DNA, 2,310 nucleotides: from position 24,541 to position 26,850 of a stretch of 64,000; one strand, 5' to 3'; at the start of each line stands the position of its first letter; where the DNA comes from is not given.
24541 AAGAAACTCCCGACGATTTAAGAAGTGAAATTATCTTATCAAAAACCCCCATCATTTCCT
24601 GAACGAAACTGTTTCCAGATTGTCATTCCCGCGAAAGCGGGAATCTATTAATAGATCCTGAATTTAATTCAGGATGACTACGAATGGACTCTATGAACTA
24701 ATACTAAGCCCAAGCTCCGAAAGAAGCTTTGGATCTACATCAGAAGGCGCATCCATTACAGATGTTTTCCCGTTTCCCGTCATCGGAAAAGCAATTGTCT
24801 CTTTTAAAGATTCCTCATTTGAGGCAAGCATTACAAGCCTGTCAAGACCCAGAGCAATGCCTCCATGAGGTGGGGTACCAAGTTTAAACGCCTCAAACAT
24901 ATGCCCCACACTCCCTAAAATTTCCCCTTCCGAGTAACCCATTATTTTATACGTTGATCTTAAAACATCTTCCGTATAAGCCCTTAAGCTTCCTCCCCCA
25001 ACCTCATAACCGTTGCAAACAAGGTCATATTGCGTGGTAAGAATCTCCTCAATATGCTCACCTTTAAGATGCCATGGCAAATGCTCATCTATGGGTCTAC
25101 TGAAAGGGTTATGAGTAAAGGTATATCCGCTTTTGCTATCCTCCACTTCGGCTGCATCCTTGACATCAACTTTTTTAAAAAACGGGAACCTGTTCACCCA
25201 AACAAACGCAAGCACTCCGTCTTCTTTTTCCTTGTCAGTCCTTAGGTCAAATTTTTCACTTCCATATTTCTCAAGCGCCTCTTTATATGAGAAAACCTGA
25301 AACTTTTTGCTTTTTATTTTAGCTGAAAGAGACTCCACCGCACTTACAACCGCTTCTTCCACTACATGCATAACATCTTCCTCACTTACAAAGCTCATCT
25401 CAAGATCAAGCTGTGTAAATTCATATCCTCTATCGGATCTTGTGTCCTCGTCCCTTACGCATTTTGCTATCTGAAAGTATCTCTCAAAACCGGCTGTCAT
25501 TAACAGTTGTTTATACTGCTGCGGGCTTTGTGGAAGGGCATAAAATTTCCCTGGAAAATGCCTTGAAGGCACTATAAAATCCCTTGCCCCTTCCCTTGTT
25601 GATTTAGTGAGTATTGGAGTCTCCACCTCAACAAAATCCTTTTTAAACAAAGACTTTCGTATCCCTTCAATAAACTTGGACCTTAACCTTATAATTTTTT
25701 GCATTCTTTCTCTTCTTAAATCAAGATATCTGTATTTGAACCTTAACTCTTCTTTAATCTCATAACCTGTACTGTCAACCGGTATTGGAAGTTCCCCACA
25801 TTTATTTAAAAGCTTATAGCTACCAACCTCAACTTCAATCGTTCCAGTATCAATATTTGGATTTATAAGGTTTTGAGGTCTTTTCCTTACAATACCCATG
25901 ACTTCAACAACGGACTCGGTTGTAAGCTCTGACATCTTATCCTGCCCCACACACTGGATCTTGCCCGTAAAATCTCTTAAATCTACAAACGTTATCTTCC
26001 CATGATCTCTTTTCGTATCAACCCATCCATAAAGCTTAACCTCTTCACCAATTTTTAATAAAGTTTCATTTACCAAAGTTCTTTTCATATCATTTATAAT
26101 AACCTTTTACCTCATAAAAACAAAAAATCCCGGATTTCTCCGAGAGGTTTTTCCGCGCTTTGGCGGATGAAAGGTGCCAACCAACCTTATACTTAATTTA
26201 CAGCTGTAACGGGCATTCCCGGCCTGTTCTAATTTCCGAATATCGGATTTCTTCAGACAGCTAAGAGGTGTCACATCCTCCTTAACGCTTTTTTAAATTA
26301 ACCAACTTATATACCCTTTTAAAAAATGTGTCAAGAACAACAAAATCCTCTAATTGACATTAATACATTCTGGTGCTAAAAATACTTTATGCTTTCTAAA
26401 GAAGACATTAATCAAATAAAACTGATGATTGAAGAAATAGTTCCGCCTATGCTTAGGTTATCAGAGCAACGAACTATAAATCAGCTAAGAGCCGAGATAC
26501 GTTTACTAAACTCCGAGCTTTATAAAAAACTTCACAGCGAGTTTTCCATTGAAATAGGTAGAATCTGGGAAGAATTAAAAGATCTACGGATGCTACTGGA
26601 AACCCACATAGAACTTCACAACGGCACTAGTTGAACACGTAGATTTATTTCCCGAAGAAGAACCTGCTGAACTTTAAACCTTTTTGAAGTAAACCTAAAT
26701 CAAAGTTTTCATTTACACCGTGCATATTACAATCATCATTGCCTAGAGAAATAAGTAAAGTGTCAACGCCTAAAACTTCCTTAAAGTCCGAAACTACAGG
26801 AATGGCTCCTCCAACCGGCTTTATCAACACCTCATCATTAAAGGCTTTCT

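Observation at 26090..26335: aspS leader with consensus promoter, nested palindromes and an intrinsic terminator: candidate T-box-type attenuator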

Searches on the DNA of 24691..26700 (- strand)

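Call 4: search_rna_families(source=window, start=25900, end=26700, threshold=evalue, max_evalue=10, show_alignments=5)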
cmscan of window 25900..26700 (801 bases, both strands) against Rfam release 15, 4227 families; matches with E-value up to 10: 1.
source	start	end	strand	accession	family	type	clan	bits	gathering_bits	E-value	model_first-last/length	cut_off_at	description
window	26158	26294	-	RF00230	T-box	Cis-reg; leader;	-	20.3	93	0.032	1-219/219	no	T-box leader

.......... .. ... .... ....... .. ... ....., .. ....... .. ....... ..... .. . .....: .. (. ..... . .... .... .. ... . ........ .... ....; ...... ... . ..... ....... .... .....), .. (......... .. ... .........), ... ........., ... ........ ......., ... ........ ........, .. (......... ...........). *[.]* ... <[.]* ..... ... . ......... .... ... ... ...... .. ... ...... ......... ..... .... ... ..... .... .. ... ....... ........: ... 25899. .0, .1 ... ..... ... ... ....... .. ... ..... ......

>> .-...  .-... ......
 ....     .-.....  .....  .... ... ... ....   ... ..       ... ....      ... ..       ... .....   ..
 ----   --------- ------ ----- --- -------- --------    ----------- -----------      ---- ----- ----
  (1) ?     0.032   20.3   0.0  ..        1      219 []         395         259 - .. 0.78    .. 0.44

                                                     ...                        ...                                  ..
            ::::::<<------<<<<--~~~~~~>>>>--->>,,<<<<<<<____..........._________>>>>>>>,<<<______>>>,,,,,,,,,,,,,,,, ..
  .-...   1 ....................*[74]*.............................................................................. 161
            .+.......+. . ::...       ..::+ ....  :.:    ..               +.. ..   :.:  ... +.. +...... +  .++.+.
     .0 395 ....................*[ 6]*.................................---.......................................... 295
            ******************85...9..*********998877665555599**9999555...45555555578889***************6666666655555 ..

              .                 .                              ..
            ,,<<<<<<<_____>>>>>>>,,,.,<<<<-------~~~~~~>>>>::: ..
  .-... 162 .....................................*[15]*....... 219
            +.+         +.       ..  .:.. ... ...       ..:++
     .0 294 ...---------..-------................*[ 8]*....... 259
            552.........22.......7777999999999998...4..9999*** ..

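Call 48: search_rna_families(sources=[L035, L040, L063, L086, L084, L085, L005, L011, L025, L100, L088, L037, L012], threshold=evalue, max_evalue=10)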
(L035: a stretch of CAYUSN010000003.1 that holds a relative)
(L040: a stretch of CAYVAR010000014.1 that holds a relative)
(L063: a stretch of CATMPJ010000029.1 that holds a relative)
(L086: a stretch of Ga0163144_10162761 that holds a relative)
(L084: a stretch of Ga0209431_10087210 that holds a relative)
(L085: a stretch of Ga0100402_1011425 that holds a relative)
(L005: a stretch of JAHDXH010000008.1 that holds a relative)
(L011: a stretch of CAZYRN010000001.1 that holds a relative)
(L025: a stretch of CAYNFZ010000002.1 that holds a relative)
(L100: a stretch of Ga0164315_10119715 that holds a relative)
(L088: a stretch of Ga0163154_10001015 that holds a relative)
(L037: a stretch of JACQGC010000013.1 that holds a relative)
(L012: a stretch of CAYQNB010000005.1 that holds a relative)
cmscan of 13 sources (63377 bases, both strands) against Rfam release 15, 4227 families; matches with E-value up to 10: 16.
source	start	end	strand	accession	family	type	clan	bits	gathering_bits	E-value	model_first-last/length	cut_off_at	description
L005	5496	5913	-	RF00023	tmRNA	Gene;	CL00001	96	47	3.5e-36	1-374/374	no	transfer-messenger RNA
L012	2312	2439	+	RF00230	T-box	Cis-reg; leader;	-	51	93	3.2e-08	1-219/219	no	T-box leader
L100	180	334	+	RF00230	T-box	Cis-reg; leader;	-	50.2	93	5e-08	1-219/219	no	T-box leader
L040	2203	2442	+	RF00230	T-box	Cis-reg; leader;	-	40.9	93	1.2e-05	1-219/219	no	T-box leader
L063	90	271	+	RF00230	T-box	Cis-reg; leader;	-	37.5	93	9.6e-05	1-219/219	no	T-box leader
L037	2214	2407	+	RF00230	T-box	Cis-reg; leader;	-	31.2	93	0.004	1-219/219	no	T-box leader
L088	1394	1457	+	RF02433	SpF36_sRNA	Gene; sRNA;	-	30.4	48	2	1-51/51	no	Streptococcus sRNA SpF36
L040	4382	4489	-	RF02748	FtrB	Gene; sRNA;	-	30.1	66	0.72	1-115/115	no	Francisella sRNA B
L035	2273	2420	+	RF00230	T-box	Cis-reg; leader;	-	28.9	93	0.015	1-219/219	no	T-box leader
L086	95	245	+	RF00230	T-box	Cis-reg; leader;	-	28.4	93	0.021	1-219/219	no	T-box leader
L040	861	1052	-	RF00514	His_leader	Cis-reg; leader;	-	26.9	49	3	1-126/126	no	Histidine operon leader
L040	1055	1113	+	RF04343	Plastid-psbA-2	Cis-reg;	CL00153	23.1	55.8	6.8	1-60/60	no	Plastid-psbA-2 3UTR RNA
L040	20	55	-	RF03457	MIR173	Gene; miRNA;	-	22.9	70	4.1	1-102/102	no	MIR173 microRNA precursor family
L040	4766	4822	+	RF01618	ceN114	Gene; snRNA; snoRNA; CD-box;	-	22.2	44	8.2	1-63/63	no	Nematode snoRNA ceN114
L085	854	920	+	RF00212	SNORD38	Gene; snRNA; snoRNA; CD-box;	CL00051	22.1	44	9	1-70/70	no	Small nucleolar RNA SNORD38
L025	2454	2524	-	RF01150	sR11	Gene; snRNA; snoRNA; CD-box;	-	22.1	39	8.2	1-57/57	no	Small nucleolar RNA sR11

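Call 64: build_rna_model(alignment_id=A2, structure=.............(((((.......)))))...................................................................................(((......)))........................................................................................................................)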
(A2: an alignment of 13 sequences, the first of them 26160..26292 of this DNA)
Model R1 built from alignment A2 (13 sequences, 245 columns); structure: as given.
model positions 140; base pairs 8; branch points 1; effective number of sequences 9.38; information 0.59 bits per position. Calibrated on 0.2 Mb of random sequence (short: E-values are rough).
structure used (alignment columns):
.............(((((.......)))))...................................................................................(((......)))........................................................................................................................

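Call 65: search_with_rna_model(model_id=R1, sources=[window, L005, L007, L011, L014, L025, L035, L040, L063, L084, L085, L086, L088, L100, L107, L037, L080, L012, L019, L017], max_evalue=1, make_alignment=true)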
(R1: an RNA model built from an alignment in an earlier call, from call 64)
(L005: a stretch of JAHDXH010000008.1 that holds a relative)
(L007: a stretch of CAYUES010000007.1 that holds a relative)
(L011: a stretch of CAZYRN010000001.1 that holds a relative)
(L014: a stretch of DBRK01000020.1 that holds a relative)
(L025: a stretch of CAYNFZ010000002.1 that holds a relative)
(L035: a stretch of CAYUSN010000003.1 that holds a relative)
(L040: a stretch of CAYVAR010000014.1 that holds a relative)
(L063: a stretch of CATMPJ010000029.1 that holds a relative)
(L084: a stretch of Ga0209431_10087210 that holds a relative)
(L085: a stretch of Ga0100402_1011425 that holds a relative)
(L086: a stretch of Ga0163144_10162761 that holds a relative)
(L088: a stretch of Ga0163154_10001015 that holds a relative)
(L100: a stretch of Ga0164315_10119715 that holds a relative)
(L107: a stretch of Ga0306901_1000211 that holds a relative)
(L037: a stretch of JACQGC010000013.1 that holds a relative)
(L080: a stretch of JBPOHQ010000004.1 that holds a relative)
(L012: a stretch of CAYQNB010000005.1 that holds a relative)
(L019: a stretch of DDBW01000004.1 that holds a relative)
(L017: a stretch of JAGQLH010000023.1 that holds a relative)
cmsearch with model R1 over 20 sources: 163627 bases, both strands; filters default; matches with E-value up to 1: 21.
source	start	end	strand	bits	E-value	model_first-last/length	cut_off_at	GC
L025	2303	2444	+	106.7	2.1e-24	1-140/140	no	0.5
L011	2303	2438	+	105.9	3.2e-24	1-140/140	no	0.48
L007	2008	2140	+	105.1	5.1e-24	1-140/140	no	0.47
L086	96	239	+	94.8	1.8e-21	1-140/140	no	0.5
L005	2300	2430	+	94.1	2.6e-21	1-140/140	no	0.42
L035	2274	2414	+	90.1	2.5e-20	1-140/140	no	0.61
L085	42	171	+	89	4.8e-20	1-140/140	no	0.45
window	26156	26291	-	85.7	3.1e-19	1-140/140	no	0.46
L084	51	166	+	82.8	1.7e-18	1-140/140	no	0.54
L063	91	256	+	82.3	2.2e-18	1-140/140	no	0.55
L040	2204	2419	+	78.5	1.9e-17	1-140/140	no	0.47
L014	2155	2330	+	76.8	5.1e-17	1-140/140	no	0.6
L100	181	318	+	64.8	4.6e-14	1-140/140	no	0.49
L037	2290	2402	+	32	5.6e-06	1-140/140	no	0.53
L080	2342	2426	+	27.5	7.3e-05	1-140/140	no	0.48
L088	1296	1401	+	25.3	0.00026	1-140/140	no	0.49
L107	1309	1411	+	21.8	0.0018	1-140/140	no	0.5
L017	2236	2309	+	20.8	0.0033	1-140/140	no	0.39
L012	2373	2434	+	17.8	0.018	1-140/140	no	0.44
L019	2398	2456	+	15.2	0.077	1-140/140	no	0.41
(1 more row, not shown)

Alignment A4: 21 matches aligned to the model, 285 columns, each read 5' to 3' on its own strand. Consensus structure (alignment columns), stored with it:
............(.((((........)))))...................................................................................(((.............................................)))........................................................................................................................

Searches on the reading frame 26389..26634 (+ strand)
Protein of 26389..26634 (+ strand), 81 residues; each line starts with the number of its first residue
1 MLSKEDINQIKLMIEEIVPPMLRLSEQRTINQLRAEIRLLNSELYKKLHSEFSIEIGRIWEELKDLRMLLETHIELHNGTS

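Call 5: search_protein_families(library=pfam, proteins=[window:26389-26634:+])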
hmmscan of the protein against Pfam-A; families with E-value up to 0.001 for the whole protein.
window:26389-26634:+ (81 aa): 0 families

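Call 67: find_homologous_proteins(query=window:26389-26631:+, max_evalue=0.001)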
Query window:26389-26631:+ (81 aa): 1 proteins with E <= 0.001 among 1 candidates.
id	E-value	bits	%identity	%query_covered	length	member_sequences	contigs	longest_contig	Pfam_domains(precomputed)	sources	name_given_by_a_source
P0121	2.2e-42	160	99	100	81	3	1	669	-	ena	-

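Call 68: find_encoding_contigs(protein=P0121, flank=700, max_places=3)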
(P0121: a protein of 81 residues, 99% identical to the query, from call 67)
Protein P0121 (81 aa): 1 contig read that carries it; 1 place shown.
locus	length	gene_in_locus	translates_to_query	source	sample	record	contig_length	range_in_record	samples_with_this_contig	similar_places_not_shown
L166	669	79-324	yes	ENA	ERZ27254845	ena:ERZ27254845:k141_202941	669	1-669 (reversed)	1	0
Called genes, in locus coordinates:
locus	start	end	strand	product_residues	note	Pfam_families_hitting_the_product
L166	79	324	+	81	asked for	-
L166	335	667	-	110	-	?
